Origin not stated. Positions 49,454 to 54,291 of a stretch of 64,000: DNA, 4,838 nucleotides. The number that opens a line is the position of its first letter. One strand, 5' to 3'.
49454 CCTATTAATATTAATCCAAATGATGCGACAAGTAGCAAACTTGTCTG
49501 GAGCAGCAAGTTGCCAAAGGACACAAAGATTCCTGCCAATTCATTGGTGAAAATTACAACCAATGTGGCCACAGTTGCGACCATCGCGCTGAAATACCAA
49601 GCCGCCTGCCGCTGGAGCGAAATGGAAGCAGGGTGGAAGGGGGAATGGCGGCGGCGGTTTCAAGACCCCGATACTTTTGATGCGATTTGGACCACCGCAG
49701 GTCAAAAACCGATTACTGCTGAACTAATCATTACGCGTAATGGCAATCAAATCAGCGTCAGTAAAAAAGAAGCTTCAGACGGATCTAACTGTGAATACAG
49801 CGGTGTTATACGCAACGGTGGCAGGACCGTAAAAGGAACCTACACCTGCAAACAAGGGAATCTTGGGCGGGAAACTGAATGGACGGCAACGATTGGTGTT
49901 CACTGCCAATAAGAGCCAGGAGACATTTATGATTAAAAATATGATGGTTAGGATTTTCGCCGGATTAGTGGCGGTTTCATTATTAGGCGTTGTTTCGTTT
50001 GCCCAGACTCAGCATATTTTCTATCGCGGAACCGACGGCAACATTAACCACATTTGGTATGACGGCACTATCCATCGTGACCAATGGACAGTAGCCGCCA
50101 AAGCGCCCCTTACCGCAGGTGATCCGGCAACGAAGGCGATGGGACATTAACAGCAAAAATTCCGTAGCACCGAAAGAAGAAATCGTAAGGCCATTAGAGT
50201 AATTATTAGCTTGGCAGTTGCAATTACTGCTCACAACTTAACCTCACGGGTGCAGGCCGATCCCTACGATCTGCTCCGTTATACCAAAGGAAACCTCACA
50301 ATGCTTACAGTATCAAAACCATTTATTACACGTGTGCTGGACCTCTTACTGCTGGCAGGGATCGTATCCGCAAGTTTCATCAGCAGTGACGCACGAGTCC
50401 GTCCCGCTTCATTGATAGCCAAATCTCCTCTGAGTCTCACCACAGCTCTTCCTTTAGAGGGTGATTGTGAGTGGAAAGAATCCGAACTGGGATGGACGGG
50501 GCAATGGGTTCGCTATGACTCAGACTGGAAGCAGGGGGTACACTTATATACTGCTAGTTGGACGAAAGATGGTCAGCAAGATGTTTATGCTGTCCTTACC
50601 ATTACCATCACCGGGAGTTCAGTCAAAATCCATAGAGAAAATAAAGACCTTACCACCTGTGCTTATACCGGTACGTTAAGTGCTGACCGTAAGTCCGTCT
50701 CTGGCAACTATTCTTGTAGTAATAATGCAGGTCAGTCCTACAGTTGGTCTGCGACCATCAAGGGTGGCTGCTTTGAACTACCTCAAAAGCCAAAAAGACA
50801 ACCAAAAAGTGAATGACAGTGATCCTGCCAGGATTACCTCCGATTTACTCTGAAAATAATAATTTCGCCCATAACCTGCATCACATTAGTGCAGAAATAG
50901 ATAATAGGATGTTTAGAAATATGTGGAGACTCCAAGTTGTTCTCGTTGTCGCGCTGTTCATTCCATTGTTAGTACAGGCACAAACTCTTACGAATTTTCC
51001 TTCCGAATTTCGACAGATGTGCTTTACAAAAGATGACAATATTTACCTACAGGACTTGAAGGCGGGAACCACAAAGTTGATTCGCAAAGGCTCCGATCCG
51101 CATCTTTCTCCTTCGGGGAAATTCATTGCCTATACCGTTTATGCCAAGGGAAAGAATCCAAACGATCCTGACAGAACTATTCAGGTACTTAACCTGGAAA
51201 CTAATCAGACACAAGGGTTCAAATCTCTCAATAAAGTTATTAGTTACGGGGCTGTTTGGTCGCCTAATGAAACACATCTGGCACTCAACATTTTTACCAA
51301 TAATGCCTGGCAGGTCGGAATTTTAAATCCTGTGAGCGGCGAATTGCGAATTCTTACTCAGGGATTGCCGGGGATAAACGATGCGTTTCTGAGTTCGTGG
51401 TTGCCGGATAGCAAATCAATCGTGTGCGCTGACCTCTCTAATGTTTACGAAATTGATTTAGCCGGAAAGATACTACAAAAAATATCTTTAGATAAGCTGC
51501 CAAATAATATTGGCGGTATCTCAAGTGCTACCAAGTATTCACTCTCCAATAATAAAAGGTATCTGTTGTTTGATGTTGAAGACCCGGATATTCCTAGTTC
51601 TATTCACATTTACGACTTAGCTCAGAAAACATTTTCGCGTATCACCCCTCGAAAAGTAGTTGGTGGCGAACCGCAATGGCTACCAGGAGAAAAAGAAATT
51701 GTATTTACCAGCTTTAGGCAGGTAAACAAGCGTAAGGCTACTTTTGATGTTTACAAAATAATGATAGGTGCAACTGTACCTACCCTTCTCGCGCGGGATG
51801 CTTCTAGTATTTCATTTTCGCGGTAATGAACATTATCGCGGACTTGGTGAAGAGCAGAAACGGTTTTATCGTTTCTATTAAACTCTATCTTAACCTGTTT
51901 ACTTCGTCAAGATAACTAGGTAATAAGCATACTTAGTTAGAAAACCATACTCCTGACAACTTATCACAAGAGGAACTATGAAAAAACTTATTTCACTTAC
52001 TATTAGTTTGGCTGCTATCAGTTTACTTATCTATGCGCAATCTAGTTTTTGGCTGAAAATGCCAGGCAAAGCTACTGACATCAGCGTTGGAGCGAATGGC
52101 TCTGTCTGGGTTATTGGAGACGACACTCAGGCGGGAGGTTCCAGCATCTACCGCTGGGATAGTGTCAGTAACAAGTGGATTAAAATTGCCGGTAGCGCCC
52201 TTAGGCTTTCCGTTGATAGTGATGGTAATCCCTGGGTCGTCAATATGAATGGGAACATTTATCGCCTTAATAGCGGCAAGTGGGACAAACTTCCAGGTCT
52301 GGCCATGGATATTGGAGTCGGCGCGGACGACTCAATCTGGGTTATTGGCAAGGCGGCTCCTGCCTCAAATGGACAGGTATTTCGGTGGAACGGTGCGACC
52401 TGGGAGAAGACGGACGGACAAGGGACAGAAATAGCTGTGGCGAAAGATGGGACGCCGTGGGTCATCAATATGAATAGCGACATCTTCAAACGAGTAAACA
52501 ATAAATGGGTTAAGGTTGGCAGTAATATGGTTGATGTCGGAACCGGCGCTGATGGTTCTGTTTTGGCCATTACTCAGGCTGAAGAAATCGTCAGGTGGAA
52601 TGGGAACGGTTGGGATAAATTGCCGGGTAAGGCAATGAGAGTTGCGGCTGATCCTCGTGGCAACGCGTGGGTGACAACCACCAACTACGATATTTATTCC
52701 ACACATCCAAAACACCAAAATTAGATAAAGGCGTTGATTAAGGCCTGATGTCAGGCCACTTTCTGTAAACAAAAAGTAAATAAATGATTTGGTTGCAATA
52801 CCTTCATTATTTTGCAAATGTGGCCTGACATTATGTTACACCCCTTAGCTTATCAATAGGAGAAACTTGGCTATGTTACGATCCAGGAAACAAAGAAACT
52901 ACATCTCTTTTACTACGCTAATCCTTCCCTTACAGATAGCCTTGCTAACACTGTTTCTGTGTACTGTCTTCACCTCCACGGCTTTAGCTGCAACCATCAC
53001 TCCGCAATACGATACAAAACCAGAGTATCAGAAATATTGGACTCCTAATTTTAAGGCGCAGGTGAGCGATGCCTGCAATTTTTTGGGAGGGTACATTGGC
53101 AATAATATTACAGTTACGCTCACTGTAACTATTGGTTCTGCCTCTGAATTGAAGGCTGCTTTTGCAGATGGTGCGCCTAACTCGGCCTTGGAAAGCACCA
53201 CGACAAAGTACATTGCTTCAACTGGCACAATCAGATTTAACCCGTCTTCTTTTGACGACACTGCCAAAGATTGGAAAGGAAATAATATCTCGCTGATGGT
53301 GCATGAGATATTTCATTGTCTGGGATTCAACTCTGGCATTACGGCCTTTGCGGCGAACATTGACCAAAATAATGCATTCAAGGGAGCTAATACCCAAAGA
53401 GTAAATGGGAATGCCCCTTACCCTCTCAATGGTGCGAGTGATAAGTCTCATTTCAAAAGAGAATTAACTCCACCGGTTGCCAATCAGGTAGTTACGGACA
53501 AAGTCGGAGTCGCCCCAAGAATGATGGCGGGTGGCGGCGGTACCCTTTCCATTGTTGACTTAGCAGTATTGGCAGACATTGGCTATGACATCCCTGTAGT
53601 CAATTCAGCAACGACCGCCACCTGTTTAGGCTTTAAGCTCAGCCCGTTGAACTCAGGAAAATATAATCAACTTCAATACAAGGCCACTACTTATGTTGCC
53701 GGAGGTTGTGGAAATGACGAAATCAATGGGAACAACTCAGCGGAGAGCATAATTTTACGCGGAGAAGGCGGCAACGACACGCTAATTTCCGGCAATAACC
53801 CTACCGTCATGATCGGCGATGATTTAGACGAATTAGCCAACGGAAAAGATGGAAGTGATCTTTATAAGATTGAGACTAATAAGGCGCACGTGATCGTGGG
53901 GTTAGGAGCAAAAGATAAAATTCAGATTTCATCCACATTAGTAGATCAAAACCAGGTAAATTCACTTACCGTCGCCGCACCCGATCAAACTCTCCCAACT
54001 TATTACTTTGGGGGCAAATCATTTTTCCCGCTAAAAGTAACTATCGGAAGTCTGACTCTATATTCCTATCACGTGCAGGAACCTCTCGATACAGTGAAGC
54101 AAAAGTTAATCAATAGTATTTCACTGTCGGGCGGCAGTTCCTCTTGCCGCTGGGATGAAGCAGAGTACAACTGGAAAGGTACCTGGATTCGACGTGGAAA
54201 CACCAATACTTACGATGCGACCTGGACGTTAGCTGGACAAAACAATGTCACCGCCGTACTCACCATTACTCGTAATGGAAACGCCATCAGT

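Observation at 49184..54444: Unrecognised ~105-aa four-cysteine C-terminal domain shared by three secreted proteins (one a HEXXH metalloprotease)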

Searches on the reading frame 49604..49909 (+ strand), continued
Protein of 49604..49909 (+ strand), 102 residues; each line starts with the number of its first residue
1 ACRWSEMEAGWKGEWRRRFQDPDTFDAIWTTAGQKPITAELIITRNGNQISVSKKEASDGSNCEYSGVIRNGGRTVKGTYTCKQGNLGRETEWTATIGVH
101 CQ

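Call 67: search_protein_families(library=pfam, proteins=[P0024, P0005, P0023, P0029, P0052, P0067, P0075, P0079, P0093, P0008], max_evalue=0.01)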
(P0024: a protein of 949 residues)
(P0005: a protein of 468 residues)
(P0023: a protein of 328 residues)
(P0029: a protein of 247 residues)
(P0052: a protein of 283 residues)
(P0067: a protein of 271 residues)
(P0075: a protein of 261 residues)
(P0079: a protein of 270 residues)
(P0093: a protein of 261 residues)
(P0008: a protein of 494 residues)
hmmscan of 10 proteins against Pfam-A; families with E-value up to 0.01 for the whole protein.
P0024 (949 aa): 0 families

P0005 (468 aa): 0 families

P0023 (328 aa): 1 family
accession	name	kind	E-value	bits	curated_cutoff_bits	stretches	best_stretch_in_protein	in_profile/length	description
PF13698.11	DUF4156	-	0.0037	18.1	28.9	0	279-303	5-29/90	Domain of unknown function (DUF4156)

P0029 (247 aa): 1 family
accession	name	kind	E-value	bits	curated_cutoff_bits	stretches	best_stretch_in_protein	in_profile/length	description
PF02493.26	MORN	-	0.0039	17.5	22.5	0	99-118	1-20/23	MORN repeat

P0052 (283 aa): 0 families

P0067 (271 aa): 0 families

P0075 (261 aa): 0 families

P0079 (270 aa): 0 families

P0093 (261 aa): 0 families

P0008 (494 aa): 1 family
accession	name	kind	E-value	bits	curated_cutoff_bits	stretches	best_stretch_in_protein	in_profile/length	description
PF19816.4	DUF6299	-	0.00086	19.5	26.8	0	343-382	5-45/114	Family of unknown function (DUF6299)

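Call 72: find_related_loci(query=A2, collection=metagenome_contigs, flank=8000)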
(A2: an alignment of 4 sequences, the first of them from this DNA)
Query A2 (102 aa) in metagenome_contigs; peptide patterns used: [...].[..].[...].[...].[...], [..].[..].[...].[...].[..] (x = any residue, [..] = any of these).
339 stretches matched a pattern; 4 encode a relative of the query (tblastn E <= 1e-3); 4 distinct loci.
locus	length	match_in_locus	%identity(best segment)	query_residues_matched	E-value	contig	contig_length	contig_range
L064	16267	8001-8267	36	4-97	3e-11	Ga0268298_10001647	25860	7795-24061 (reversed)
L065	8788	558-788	34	2-79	1e-8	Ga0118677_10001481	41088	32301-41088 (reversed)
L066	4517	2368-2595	34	3-79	2e-8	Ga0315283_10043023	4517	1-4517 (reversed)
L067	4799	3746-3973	34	3-79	2e-8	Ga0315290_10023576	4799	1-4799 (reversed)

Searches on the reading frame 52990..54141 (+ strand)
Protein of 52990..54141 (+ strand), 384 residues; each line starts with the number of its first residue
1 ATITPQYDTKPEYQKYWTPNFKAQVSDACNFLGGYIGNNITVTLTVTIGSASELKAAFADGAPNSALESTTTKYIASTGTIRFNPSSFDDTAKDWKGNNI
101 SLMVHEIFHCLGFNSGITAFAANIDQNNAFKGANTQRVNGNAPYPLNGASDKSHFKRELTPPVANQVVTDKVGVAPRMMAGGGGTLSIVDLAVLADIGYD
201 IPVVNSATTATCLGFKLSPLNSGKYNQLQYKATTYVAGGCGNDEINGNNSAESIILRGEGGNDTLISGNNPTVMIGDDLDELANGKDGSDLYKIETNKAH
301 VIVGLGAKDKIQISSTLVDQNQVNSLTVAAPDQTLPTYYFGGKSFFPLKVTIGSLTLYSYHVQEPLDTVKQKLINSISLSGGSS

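Call 68: search_solved_structures(query=window:52990-54141:+, max_evalue=1, show_alignments=2)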
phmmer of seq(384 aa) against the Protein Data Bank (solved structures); distinct sequences matched with E-value up to 1: 2.
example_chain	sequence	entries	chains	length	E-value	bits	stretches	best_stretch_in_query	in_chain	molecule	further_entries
2lab_A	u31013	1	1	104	0.00013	24.3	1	43-87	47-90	Beta/alpha-amylase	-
2laa_A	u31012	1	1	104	0.00062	22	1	43-88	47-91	Beta/alpha-amylase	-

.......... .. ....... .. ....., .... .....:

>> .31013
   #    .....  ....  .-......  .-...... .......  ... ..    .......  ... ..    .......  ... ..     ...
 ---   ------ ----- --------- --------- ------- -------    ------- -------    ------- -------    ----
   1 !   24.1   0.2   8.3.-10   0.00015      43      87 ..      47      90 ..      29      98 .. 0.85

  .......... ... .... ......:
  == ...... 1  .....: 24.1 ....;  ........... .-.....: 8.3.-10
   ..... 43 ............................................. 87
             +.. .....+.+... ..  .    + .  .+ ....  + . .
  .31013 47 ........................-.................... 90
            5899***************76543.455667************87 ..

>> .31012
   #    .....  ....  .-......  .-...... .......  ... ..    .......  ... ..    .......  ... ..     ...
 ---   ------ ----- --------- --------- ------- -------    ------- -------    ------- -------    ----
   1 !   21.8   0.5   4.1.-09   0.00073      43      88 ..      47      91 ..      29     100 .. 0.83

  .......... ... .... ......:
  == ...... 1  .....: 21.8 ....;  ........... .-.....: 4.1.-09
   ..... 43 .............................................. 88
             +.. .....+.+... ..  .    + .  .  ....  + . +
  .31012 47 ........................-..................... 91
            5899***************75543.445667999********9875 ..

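Call 70: find_homologous_proteins(query=window:52990-54141:+, max_evalue=0.001)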
Query seq(384 aa) (384 aa): 9 proteins with E <= 0.001 among 8000 candidates.
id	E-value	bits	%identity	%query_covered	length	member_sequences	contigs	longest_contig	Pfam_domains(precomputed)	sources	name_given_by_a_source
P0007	1.3e-252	855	100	100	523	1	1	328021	-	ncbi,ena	-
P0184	4.8e-123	429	55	99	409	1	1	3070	-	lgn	-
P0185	1.3e-97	345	48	98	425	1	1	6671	-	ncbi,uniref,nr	ncbi:hypothetical protein [Armatimonas sp.]|uniref:hypothetical protein n=1 Tax=Armatimonas sp. TaxI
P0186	5.7e-97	343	51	93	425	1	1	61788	-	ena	-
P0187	1.9e-93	331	49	93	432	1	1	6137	-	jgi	jgi:hypothetical protein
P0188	1.4e-76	276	45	92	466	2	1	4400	-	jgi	jgi:hypothetical protein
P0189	2.1e-62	229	40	93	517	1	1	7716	-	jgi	-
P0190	2.2e-61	226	41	82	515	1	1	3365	-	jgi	jgi:hypothetical protein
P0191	3.3e-31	127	34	73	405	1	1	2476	-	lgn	-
